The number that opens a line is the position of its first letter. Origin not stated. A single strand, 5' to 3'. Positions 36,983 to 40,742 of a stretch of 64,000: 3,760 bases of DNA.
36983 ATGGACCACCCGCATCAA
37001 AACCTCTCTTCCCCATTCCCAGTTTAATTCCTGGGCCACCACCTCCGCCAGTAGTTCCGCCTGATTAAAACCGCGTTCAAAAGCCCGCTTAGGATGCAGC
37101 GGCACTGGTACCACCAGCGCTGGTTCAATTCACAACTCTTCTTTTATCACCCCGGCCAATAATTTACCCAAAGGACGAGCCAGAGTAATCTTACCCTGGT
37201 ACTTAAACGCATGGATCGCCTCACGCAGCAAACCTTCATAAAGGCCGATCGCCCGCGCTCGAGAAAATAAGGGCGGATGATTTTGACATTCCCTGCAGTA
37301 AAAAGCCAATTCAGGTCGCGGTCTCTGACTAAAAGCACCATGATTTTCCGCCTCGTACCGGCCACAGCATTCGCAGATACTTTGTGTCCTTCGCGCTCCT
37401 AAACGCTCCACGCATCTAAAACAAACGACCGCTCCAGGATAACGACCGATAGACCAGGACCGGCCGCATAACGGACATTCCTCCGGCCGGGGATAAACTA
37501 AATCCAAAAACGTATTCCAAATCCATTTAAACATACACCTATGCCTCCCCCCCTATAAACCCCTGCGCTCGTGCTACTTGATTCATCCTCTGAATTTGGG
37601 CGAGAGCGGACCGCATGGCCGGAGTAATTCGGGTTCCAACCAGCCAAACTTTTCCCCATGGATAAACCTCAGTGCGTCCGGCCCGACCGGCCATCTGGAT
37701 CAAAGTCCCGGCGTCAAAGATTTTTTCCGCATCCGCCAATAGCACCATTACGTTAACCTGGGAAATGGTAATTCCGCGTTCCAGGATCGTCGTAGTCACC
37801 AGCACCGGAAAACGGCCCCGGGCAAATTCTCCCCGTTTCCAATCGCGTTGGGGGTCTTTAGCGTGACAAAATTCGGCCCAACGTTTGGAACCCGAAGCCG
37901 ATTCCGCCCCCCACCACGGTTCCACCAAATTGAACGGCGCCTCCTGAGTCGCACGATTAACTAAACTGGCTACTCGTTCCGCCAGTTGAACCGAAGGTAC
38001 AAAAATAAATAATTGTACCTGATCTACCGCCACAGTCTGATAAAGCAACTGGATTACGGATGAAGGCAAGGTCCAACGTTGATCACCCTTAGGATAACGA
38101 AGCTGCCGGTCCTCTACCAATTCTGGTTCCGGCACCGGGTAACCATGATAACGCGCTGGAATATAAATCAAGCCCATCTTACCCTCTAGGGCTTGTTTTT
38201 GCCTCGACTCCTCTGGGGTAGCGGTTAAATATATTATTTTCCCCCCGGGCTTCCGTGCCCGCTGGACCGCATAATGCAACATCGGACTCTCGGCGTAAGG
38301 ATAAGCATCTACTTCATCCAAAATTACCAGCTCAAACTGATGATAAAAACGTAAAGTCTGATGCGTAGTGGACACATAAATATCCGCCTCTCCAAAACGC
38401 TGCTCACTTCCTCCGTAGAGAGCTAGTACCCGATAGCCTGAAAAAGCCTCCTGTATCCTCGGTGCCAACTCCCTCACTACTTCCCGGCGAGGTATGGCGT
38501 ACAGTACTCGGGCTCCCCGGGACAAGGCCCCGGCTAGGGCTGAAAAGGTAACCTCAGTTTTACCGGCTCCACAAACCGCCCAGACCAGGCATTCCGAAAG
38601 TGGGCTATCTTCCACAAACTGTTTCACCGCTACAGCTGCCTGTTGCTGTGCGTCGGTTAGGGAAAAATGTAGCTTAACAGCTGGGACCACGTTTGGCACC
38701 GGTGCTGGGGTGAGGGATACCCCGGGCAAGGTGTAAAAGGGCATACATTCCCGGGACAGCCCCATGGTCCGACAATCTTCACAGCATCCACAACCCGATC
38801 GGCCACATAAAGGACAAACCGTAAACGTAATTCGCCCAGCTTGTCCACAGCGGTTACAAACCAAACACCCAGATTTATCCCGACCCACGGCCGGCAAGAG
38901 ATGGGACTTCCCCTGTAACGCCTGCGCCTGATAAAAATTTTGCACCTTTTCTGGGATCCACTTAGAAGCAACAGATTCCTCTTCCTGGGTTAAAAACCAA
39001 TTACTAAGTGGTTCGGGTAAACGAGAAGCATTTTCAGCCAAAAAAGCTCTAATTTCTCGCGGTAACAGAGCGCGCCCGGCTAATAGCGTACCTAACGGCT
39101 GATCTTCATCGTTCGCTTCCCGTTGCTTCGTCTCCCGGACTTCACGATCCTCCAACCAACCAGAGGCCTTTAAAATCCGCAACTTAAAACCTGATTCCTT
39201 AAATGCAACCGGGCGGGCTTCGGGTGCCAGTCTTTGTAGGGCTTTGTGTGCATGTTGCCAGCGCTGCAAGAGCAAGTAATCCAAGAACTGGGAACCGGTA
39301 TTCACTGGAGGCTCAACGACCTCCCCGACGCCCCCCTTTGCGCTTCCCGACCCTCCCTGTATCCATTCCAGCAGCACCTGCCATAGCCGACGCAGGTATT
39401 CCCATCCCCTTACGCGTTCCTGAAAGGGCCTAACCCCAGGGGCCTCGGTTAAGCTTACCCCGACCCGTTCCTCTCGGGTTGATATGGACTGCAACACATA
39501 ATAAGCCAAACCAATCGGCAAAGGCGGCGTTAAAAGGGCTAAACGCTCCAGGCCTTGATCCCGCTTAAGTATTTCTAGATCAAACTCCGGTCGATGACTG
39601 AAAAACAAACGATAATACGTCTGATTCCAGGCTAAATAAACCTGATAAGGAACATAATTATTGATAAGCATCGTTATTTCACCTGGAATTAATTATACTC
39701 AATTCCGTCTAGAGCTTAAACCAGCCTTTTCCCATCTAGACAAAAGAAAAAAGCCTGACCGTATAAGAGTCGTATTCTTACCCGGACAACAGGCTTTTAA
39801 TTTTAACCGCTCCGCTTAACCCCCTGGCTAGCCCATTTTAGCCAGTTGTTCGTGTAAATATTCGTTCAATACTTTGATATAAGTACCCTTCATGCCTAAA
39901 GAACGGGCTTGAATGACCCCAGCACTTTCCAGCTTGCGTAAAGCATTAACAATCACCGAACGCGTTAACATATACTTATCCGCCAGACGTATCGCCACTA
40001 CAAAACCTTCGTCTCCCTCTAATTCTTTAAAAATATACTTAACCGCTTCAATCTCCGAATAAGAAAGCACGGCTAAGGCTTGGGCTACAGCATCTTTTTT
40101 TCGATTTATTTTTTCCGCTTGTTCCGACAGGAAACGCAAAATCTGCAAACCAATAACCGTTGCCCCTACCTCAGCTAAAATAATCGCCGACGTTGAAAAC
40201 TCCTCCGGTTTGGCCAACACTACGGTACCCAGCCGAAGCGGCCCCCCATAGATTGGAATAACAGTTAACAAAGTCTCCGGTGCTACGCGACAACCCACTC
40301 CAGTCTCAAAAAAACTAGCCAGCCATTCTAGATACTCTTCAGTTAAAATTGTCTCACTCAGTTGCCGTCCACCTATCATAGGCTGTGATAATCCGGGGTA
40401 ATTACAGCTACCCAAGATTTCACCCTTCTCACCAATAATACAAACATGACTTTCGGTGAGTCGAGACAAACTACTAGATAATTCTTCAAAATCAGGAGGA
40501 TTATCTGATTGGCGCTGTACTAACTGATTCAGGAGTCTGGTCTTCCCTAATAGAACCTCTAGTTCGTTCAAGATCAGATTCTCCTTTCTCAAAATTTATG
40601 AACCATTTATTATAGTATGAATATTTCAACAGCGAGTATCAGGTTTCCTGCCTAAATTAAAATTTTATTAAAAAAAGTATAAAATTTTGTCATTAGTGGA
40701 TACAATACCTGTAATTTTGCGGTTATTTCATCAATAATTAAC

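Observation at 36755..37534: comFC is split by a single in-frame TGA (37130-37132) in the linker between its zinc-finger and phosphoribosyltransferase domains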

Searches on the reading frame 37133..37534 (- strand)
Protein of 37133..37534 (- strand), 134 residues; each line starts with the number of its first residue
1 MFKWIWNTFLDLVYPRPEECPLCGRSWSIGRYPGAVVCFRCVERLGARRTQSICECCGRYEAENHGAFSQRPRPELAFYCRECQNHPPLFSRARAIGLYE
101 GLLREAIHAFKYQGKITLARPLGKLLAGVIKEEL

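Call 7: search_protein_families(library=pfam, proteins=[window:37133-37534:-], max_evalue=0.01)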
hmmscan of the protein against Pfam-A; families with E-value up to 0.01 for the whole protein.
seq(134 aa): 1 family
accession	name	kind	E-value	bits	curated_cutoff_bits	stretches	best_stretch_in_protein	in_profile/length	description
PF18912.6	DZR_2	-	2.7e-06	27.5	27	1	9-84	1-56/56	Double zinc ribbon domain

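Call 9: find_encoding_contigs(protein=window:37133-37534:-, flank=3000, max_places=6)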
Protein window:37133-37534:- (134 aa): 10 contigs read that carry it; 6 places shown.
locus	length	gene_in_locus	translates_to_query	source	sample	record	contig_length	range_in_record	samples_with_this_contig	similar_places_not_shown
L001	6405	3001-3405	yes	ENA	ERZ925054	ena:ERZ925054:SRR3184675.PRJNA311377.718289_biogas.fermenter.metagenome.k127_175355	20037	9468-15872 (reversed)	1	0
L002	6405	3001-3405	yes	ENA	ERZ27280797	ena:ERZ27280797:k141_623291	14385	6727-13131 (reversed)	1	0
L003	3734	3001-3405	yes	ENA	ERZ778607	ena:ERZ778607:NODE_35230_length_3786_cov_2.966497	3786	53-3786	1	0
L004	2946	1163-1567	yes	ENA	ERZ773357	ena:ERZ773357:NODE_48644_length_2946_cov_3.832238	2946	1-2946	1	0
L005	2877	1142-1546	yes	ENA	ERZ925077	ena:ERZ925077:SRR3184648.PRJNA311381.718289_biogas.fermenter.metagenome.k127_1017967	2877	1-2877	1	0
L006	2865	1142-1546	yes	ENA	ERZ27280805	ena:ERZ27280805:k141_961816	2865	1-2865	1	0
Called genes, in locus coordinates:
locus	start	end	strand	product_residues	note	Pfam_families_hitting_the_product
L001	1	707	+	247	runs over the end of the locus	PF06018:CodY, PF08222:HTH_CodY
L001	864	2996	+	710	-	PF00270:DEAD, PF04851:ResIII, PF00271:Helicase_C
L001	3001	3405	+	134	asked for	PF18912:DZR_2 (weak)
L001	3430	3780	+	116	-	-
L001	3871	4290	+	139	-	-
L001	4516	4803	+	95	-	PF04316:FlgM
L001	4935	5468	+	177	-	PF05130:FlgN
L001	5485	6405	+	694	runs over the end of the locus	PF00460:Flg_bb_rod, PF22638:FlgK_D1, PF06429:Flg_bbr_C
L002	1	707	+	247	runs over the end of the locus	PF06018:CodY, PF08222:HTH_CodY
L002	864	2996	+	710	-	PF00270:DEAD, PF04851:ResIII, PF00271:Helicase_C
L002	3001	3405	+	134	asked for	PF18912:DZR_2 (weak)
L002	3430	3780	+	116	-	-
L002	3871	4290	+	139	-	-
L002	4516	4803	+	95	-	PF04316:FlgM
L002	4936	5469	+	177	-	PF05130:FlgN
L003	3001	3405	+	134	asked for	PF18912:DZR_2 (weak)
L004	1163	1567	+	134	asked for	PF18912:DZR_2 (weak)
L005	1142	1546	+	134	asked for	PF18912:DZR_2 (weak)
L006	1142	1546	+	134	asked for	PF18912:DZR_2 (weak)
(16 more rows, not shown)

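Call 22: list_cluster_members(proteins=[window:37133-37534:-, window:37542-39671:-, window:39831-40592:-, window:7804-8823:-, window:2728-4011:-, window:36248-36664:-])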
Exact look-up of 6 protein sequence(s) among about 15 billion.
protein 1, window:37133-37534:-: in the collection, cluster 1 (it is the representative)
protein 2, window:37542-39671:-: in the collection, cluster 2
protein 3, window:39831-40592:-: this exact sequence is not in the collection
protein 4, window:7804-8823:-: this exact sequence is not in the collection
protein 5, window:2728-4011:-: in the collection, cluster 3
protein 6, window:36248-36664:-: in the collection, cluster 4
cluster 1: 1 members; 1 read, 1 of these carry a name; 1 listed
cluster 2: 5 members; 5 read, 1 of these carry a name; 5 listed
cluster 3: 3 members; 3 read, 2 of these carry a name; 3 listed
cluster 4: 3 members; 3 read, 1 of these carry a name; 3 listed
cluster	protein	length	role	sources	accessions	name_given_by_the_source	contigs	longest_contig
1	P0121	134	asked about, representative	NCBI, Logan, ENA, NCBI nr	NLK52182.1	MAG: hypothetical protein GX295_07025 [Syntrophomonadaceae bacterium] | hypothetical protein [Syntrophomonadaceae bacterium]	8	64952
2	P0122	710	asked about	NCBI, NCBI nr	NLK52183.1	MAG: DEAD/DEAH box helicase [Syntrophomonadaceae bacterium] | DEAD/DEAH box helicase [Syntrophomonadaceae bacterium]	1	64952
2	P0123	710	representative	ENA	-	-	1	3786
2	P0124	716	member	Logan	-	-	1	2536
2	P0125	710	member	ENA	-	-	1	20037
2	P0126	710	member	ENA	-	-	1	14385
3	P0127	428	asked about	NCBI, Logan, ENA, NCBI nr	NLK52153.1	MAG: phosphopyruvate hydratase [Syntrophomonadaceae bacterium] | phosphopyruvate hydratase [Syntrophomonadaceae bacterium]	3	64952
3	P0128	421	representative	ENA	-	-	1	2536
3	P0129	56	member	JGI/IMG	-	hypothetical protein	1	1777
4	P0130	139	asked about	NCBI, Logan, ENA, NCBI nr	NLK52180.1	MAG: MerR family transcriptional regulator [Syntrophomonadaceae bacterium] | MerR family transcriptional regulator [Syntrophomonadaceae bacterium]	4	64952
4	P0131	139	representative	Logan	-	-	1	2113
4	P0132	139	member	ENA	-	-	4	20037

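Call 60: find_encoding_contigs(protein=window:37133-37534:-, flank=1500, max_places=10)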
Protein window:37133-37534:- (134 aa): 10 contigs read that carry it; 10 places shown.
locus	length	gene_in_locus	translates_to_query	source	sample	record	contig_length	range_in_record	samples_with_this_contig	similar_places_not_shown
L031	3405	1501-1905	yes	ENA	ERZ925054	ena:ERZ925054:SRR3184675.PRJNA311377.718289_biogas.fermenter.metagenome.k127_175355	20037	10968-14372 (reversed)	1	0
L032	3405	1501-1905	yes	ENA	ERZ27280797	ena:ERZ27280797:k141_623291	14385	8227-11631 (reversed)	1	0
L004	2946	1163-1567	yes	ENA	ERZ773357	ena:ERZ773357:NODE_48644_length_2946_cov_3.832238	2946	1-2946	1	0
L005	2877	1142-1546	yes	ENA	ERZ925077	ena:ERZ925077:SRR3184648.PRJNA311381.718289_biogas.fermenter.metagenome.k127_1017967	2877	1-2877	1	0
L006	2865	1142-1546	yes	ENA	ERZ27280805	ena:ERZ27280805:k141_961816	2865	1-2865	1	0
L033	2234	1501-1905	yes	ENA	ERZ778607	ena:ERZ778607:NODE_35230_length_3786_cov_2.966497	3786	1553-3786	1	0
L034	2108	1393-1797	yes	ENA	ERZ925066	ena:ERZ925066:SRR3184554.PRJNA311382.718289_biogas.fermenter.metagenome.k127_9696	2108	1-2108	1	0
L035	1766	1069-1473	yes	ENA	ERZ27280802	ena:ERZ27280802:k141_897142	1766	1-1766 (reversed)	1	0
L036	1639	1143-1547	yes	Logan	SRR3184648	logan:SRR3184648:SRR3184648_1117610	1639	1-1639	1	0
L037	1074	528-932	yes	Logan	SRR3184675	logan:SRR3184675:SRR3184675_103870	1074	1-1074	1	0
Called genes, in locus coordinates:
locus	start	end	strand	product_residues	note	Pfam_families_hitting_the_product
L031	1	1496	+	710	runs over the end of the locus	PF00270:DEAD, PF04851:ResIII, PF00271:Helicase_C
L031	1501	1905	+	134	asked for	PF18912:DZR_2 (weak)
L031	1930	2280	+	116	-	-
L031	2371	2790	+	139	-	-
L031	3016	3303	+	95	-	PF04316:FlgM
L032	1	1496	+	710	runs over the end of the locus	PF00270:DEAD, PF04851:ResIII, PF00271:Helicase_C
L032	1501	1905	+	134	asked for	PF18912:DZR_2 (weak)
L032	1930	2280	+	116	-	-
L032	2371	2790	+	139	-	-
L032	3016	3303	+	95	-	PF04316:FlgM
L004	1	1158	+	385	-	?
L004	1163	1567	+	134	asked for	PF18912:DZR_2 (weak)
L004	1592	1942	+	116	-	-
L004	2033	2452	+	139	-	-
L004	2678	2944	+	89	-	?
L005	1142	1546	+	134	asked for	PF18912:DZR_2 (weak)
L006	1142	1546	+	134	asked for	PF18912:DZR_2 (weak)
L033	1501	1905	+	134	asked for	PF18912:DZR_2 (weak)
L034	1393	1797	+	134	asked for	PF18912:DZR_2 (weak)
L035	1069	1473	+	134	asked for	PF18912:DZR_2 (weak)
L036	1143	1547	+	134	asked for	PF18912:DZR_2 (weak)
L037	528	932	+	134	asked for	PF18912:DZR_2 (weak)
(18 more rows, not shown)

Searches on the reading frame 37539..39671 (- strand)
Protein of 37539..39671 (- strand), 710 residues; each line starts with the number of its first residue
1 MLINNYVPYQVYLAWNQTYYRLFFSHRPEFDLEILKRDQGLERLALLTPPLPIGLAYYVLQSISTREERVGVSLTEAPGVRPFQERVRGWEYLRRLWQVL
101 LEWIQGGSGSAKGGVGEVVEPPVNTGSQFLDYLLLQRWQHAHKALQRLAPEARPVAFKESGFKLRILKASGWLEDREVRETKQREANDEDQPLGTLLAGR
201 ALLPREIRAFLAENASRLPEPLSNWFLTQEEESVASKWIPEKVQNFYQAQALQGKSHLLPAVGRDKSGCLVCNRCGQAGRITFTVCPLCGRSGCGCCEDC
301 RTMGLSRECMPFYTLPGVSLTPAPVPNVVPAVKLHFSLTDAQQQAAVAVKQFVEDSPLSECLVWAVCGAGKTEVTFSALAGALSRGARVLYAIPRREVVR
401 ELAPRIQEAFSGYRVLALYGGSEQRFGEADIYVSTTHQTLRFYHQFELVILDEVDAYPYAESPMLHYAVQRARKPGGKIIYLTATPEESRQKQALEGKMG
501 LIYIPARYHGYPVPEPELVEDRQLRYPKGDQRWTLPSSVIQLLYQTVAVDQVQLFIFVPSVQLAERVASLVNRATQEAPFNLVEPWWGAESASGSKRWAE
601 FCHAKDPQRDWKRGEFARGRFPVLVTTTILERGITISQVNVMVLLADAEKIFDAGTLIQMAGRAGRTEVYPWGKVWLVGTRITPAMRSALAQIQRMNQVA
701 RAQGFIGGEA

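Call 7: search_protein_families(library=pfam, proteins=[window:37539-39671:-], max_evalue=0.01)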
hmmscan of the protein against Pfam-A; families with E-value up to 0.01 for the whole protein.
window:37539-39671:- (710 aa): 3 families
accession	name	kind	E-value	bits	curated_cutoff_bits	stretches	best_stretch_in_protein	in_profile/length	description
PF00270.35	DEAD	-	2e-13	50.9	26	1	359-489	15-163/167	DEAD/DEAH box helicase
PF04851.21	ResIII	-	1.9e-10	41.3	22.5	1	336-487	2-163/164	Type III restriction enzyme, res subunit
PF00271.37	Helicase_C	-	2.6e-10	41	23.5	1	607-667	52-109/110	Helicase conserved C-terminal domain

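Call 8: search_protein_families(library=ncbifam, proteins=[window:37539-39671:-], max_evalue=0.01)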
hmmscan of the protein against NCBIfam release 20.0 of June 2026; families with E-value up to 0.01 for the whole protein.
window:37539-39671:- (710 aa): 24 families
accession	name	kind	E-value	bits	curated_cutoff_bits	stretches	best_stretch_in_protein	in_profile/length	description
NF004070.0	PRK05580.2-2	equivalog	8.6e-14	50.6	921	1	335-556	194-427/729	primosomal protein N'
NF004071.0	PRK05580.2-3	equivalog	3e-11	42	1105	1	324-553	185-428/735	primosomal protein N'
NF004066.1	PRK05580.1-3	equivalog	8.4e-11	40.9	813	1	336-549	251-475/788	primosomal protein N'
TIGR00595.1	priA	equivalog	6.2e-10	38.3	230.35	1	363-559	2-209/509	replication restart helicase PriA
NF004067.0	PRK05580.1-4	equivalog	1.2e-09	37.2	763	1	332-551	199-424/737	primosomal protein N'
TIGR00580.2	mfd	equivalog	1.3e-09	37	800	1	615-668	689-740/907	transcription-repair coupling factor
TIGR00643.1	recG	equivalog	2.9e-09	36.2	659.4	1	614-670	502-556/629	ATP-dependent DNA helicase RecG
NF008165.0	PRK10917.1-3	equivalog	6.5e-09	34.8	711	1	608-668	523-581/692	ATP-dependent DNA helicase RecG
NF008164.0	PRK10917.1-2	equivalog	1.6e-08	33.3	785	1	607-668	532-591/704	ATP-dependent DNA helicase RecG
NF008168.0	PRK10917.2-2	equivalog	3.3e-08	32.3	718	1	615-668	632-683/795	ATP-dependent DNA helicase RecG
TIGR01587.1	cas3_core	equivalog_domain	1.2e-07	31.3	102.45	1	362-418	3-61/358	CRISPR-associated helicase Cas3'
NF004072.0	PRK05580.2-4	equivalog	6e-07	28.1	1030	1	331-548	112-338/648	primosomal protein N'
NF008170.0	PRK10917.2-4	equivalog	7.8e-07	27.4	975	1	615-668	666-717/826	ATP-dependent DNA helicase RecG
NF008167.0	PRK10917.2-1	equivalog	1.1e-06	27.1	995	1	614-685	580-646/744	ATP-dependent DNA helicase RecG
NF008169.0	PRK10917.2-3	equivalog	1.3e-06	27.3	555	1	603-667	469-530/610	ATP-dependent DNA helicase RecG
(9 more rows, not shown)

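Call 19: find_related_loci(query=window:37539-39671:-, collection=genome_contigs, flank=6000)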
Query window:37539-39671:- (710 aa) in genome_contigs; peptide patterns used: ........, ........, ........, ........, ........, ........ (x = any residue, [..] = any of these).
23 stretches matched a pattern, but none encodes a relative of the query by tblastn (E <= 1e-3).

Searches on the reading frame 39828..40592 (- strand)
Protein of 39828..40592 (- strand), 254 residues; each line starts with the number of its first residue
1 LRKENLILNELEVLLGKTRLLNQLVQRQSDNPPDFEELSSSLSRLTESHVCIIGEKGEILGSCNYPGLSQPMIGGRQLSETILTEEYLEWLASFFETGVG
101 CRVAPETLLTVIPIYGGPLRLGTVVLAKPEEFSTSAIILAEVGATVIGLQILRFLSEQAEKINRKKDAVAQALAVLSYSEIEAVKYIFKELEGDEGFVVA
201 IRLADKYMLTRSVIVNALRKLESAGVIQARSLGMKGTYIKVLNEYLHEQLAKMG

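Call 8: search_protein_families(library=ncbifam, proteins=[window:39828-40592:-], max_evalue=0.01)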
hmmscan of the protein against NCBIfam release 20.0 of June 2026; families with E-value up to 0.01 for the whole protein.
window:39828-40592:- (254 aa): 3 families
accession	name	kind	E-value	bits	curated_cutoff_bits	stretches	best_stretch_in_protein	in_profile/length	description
NF003170.0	PRK04158.1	equivalog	6.6e-76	255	255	1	13-253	3-257/259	GTP-sensing pleiotropic transcriptional regulator CodY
TIGR02787.1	codY_Gpos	equivalog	4.6e-66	222.6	267.2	1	14-249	1-250/251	GTP-sensing pleiotropic transcriptional regulator CodY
NF041241.1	YhfZ_full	equivalog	0.00039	19.8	260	1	202-246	32-76/304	GntR family transcriptional regulator YhfZ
